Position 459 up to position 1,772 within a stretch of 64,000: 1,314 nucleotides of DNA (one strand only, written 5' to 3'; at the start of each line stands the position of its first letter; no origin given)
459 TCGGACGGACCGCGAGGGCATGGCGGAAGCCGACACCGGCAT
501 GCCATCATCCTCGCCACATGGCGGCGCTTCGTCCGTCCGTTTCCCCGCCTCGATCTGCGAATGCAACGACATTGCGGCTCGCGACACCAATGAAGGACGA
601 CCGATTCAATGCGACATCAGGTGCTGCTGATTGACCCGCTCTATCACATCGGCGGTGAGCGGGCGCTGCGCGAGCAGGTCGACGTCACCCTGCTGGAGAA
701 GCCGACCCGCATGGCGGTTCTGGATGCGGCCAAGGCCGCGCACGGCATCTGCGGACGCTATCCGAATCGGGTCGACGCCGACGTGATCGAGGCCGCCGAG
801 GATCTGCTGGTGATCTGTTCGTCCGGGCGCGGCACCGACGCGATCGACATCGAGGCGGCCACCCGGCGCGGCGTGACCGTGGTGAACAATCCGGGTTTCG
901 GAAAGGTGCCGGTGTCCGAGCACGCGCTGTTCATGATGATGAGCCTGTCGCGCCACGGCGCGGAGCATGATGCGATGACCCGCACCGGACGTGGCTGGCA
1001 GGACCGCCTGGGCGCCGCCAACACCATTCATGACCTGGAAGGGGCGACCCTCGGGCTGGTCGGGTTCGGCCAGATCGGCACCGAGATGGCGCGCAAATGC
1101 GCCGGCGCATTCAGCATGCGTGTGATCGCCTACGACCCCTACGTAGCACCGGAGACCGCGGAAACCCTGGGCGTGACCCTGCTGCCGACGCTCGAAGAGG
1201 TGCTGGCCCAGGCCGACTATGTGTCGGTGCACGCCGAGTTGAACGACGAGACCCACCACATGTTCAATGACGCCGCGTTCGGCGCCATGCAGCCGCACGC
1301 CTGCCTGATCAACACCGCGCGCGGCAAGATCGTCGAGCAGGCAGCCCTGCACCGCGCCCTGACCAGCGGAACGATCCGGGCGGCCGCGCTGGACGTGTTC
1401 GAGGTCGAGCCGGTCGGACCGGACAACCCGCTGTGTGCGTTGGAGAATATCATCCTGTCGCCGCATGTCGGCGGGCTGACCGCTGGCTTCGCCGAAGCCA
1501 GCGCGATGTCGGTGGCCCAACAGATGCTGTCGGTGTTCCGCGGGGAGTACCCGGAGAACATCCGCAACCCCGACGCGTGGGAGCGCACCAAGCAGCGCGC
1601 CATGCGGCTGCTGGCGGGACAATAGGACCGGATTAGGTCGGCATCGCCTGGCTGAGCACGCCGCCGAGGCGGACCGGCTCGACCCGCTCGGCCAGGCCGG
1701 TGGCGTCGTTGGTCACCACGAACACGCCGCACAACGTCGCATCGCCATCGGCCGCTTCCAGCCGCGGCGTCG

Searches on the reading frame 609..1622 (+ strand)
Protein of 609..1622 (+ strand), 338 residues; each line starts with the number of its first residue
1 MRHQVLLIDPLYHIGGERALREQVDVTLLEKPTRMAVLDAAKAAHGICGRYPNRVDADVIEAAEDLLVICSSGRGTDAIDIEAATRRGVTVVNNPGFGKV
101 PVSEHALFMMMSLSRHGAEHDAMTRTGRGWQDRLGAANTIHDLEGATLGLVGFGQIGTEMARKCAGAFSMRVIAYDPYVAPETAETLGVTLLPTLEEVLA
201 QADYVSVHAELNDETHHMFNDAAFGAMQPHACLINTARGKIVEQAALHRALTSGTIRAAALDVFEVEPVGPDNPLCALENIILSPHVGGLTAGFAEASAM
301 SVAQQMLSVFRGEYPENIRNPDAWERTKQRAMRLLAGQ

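Call 88: search_protein_families(library=padloc, alignment_id=A5, max_evalue=0.000001)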
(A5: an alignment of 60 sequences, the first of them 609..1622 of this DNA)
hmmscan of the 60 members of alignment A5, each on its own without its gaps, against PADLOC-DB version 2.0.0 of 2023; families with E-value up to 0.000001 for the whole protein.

A. member 1, window:609-1622:+ (338 aa): 0 families

B. families by the number of members that match (of 60 scanned): 8 families
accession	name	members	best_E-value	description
PDLC00651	ZorB3|ZorB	1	1.6e-20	MotB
PDLC00609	ZorB1|ZorB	1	8.7e-15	MotB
PDLC00608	ZorB1|ZorB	1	1.2e-13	MotB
PDLC00610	ZorB1|ZorB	1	6.5e-13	MotB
PDLC00597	ZorA1|ZorA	1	1.1e-11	MotA/ExbB/TolQ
PDLC00641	ZorB2|ZorB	1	6.9e-09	MotB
PDLC00648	ZorA3|ZorA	1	3.8e-07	MotA/ExbB/TolQ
PDLC00647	ZorA3|ZorA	1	5.9e-07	MotA/ExbB/TolQ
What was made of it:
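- Checked: No cas profile among 60 predicted proteins scanned with PADLOC (call 88).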
